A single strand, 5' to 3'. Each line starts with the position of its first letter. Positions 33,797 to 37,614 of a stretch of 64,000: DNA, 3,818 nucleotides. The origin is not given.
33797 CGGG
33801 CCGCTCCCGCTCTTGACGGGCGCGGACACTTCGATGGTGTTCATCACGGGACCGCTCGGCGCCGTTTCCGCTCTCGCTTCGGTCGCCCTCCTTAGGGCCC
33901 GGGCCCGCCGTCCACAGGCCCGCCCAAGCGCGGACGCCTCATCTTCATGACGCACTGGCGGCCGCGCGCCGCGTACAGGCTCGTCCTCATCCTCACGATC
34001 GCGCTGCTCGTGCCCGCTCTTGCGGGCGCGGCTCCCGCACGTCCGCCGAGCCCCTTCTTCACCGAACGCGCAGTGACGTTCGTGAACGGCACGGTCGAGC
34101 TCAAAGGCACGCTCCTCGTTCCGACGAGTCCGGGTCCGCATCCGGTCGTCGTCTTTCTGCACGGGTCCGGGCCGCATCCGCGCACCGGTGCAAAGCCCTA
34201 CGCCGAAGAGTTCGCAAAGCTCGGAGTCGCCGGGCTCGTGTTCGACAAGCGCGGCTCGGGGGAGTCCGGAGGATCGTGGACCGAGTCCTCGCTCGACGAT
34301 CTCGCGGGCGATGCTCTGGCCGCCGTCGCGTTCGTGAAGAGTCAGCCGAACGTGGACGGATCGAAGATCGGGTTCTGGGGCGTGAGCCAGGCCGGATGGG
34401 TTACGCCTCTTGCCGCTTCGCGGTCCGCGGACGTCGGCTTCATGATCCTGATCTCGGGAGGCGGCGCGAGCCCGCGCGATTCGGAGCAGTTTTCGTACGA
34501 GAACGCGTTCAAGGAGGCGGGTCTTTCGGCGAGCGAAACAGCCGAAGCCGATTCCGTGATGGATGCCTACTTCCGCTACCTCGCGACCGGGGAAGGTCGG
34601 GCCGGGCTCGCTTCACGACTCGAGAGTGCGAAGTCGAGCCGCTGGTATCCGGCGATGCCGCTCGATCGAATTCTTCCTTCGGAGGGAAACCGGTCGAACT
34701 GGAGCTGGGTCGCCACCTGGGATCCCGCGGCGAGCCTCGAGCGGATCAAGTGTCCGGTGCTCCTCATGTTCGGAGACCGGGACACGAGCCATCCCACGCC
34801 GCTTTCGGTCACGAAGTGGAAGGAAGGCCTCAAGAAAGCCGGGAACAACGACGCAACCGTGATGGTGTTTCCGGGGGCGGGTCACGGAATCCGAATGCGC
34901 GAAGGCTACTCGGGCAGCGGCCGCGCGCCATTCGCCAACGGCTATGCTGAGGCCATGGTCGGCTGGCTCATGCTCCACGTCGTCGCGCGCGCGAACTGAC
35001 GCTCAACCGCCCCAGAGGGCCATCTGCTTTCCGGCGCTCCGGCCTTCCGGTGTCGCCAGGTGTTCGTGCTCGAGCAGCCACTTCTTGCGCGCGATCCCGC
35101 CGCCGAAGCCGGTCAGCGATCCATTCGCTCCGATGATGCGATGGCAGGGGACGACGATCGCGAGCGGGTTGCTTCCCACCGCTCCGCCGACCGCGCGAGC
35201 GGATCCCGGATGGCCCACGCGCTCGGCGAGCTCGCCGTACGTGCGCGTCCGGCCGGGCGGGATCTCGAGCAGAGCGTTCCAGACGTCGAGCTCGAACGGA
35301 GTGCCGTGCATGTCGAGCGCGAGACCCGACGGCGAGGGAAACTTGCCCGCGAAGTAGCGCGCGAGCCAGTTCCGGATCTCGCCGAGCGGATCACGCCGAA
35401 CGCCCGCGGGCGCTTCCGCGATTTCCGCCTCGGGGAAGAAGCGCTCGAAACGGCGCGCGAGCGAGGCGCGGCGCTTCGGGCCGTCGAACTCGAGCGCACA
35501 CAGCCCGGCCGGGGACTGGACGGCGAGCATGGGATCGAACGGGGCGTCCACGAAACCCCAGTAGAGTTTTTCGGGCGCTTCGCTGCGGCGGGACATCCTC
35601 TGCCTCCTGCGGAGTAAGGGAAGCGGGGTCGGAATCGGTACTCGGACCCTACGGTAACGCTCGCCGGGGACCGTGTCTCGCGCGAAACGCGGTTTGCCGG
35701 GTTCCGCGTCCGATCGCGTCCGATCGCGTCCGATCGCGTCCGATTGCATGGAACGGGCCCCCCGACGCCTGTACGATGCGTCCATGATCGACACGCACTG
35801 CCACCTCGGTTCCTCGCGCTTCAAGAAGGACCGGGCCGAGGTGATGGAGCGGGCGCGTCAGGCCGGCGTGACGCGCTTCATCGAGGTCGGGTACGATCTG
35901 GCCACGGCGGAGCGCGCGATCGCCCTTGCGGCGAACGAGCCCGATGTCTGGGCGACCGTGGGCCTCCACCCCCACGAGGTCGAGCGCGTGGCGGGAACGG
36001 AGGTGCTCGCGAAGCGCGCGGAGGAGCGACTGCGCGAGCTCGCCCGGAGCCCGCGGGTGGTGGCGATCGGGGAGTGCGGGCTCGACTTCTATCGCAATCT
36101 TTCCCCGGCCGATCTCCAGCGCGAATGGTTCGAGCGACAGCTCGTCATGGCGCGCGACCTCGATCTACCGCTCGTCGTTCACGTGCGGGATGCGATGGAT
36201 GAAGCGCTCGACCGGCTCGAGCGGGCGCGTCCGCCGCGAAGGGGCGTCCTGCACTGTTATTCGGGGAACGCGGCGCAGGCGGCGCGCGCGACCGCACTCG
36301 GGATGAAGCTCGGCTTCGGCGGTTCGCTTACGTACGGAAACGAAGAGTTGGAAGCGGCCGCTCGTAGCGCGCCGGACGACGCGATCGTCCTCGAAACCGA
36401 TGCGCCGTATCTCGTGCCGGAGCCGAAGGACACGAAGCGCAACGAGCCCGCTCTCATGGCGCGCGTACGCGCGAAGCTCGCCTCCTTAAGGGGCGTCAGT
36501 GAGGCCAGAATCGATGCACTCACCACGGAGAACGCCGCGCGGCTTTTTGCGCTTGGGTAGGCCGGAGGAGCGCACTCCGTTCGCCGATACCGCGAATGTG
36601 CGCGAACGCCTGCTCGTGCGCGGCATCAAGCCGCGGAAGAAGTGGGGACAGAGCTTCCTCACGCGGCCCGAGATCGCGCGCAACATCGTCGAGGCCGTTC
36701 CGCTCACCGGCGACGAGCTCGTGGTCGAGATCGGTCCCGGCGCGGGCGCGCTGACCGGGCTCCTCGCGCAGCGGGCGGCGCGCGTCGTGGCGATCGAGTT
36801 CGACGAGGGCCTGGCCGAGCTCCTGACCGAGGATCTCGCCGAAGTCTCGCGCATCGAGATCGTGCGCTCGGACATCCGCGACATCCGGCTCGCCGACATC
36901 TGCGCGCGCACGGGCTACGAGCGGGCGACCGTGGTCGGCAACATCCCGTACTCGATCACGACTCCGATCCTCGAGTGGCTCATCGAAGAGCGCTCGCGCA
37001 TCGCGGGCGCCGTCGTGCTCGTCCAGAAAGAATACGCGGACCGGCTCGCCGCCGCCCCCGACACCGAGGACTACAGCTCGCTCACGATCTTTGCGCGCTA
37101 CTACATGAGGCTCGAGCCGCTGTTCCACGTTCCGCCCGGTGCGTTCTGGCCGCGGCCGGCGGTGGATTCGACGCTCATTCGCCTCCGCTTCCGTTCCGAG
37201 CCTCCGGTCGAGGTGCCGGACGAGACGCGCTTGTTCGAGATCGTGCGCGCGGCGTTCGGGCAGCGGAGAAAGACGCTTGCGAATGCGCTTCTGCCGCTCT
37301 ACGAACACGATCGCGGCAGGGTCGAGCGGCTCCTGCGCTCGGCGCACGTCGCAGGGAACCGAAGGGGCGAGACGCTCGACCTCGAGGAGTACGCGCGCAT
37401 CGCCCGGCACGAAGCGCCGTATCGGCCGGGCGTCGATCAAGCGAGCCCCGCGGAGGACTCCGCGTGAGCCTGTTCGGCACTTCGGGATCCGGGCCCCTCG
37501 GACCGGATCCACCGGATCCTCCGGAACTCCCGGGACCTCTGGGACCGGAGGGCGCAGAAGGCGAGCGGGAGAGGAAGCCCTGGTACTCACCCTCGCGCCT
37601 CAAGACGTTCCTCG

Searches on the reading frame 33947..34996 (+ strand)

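Call 34: search_protein_families(library=pfam, proteins=[window:33947-34996:+], max_evalue=0.001)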
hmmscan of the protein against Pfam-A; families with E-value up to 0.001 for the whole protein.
window:33947-34996:+ (350 aa): 6 families
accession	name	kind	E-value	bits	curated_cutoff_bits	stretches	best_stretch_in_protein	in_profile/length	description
PF08840.17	BAAT_C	-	1.7e-15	58.1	20.9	2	126-201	9-84/210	BAAT / Acyl-CoA thioester hydrolase C terminal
PF00326.27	Peptidase_S9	-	4.3e-14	52.9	22.6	2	245-318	122-192/213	Prolyl oligopeptidase family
PF12146.15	Hydrolase_4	-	3.3e-11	43.4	27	1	64-170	3-108/239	Serine aminopeptidase, S33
PF02129.25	Peptidase_S15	-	1.2e-09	38.6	23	1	50-297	3-249/262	X-Pro dipeptidyl-peptidase (S15 family)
PF01738.24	DLH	-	4.3e-09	36.7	21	1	261-319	136-192/217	Dienelactone hydrolase family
PF05448.18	AXE1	-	0.00066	19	21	0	122-157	159-194/321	Acetyl xylan esterase (AXE1)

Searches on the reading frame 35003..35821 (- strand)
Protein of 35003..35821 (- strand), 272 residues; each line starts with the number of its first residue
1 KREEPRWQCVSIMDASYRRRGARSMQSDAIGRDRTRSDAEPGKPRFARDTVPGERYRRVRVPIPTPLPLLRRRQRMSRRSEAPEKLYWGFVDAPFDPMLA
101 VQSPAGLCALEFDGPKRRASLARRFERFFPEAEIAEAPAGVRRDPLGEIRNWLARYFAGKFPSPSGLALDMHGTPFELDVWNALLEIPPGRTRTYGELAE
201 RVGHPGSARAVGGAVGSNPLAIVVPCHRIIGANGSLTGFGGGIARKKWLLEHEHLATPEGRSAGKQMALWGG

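Call 34: search_protein_families(library=pfam, proteins=[window:35003-35821:-], max_evalue=0.001)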
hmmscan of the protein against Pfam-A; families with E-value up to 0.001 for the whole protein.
window:35003-35821:- (272 aa): 1 family
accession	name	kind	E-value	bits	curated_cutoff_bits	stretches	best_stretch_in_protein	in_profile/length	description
PF01035.26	DNA_binding_1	-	1.1e-34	118.5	27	1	175-254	1-80/81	6-O-methylguanine DNA methyltransferase, DNA binding domain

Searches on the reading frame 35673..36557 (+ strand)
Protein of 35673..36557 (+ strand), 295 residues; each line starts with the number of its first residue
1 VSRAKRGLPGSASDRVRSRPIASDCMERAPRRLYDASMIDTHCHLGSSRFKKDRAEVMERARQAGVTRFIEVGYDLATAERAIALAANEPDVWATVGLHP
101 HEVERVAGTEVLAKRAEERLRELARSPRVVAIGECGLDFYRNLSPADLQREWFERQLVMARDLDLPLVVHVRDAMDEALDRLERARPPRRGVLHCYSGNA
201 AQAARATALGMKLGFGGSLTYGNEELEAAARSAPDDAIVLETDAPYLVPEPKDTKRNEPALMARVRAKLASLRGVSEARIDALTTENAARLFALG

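Call 34: search_protein_families(library=pfam, proteins=[window:35673-36557:+], max_evalue=0.001)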
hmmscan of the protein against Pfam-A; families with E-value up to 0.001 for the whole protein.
window:35673-36557:+ (295 aa): 1 family
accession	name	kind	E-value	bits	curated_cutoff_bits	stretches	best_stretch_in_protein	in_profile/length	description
PF01026.27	TatD_DNase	-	6.9e-77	258.7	27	1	39-292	1-252/253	TatD related DNase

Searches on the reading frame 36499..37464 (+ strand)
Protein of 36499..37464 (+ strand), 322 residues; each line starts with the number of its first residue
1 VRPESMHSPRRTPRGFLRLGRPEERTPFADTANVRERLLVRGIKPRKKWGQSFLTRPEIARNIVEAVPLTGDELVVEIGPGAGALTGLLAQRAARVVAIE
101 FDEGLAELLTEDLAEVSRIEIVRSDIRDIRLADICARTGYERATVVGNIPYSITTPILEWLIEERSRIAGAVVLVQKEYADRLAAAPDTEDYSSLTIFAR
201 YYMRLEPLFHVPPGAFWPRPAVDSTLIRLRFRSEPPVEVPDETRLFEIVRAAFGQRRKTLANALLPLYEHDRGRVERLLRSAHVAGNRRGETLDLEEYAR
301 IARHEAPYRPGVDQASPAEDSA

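Call 34: search_protein_families(library=pfam, proteins=[window:36499-37464:+], max_evalue=0.001)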
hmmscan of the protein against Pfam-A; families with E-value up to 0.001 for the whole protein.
window:36499-37464:+ (322 aa): 3 families
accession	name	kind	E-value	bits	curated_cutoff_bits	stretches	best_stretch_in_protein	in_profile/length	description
PF00398.26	RrnaAD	-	1.8e-56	191.6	24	1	44-299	3-261/263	Ribosomal RNA adenine dimethylase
PF13649.12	Methyltransf_25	-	3.1e-05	25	27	1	75-133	1-62/97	Methyltransferase domain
PF08241.18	Methyltransf_11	-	4.5e-05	24.4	21.2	1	76-133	1-58/95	Methyltransferase domain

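Call 78: find_homologous_proteins(query=window:36499-37464:+, max_evalue=1e-20)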
Query window:36499-37464:+ (322 aa): 6477 proteins with E <= 1e-20 among 8000 candidates; the best 120 are listed.
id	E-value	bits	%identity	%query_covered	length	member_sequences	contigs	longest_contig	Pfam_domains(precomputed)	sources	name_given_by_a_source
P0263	8.0e-183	625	92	95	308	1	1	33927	PF00398.27,PF13649.13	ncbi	-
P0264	1.5e-182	624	100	90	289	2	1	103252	PF00398.27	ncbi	ncbi:MAG: 16S rRNA (adenine(1518)-N(6)/adenine(1519)-N(6))-dimethyltransferase RsmA [Candidatus Eise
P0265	5.7e-162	557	82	97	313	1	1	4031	PF00398.27,PF13649.13,PF08241.19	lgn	-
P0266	4.0e-150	518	74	98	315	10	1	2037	PF00398.27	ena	-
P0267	3.9e-149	514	73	97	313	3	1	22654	PF00398.27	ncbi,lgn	-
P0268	6.2e-148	510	75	94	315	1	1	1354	PF00398.27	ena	-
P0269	9.7e-148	510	75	94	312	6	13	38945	PF00398.27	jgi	jgi:16S rRNA (adenine1518-N6/adenine1519-N6)-dimethyltransferase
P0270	2.0e-147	509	74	94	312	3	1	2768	PF00398.27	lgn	-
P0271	2.5e-147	508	77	94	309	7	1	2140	PF00398.27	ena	-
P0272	3.6e-147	508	74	97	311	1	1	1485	PF00398.27,PF13649.13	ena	-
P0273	4.4e-147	508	75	94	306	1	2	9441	PF00398.27,PF13649.13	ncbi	-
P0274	5.1e-147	507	74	97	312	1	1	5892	PF00398.27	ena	-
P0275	1.3e-146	506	74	94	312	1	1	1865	PF00398.27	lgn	-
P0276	2.1e-146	505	74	97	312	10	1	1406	PF00398.27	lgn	-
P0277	3.6e-146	505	74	94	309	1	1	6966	PF00398.27,PF13649.13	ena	-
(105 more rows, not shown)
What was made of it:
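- The window's RsmA is 100% identical to an NCBI protein named as from a Candidatus Eisenbacteria MAG (call 78).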
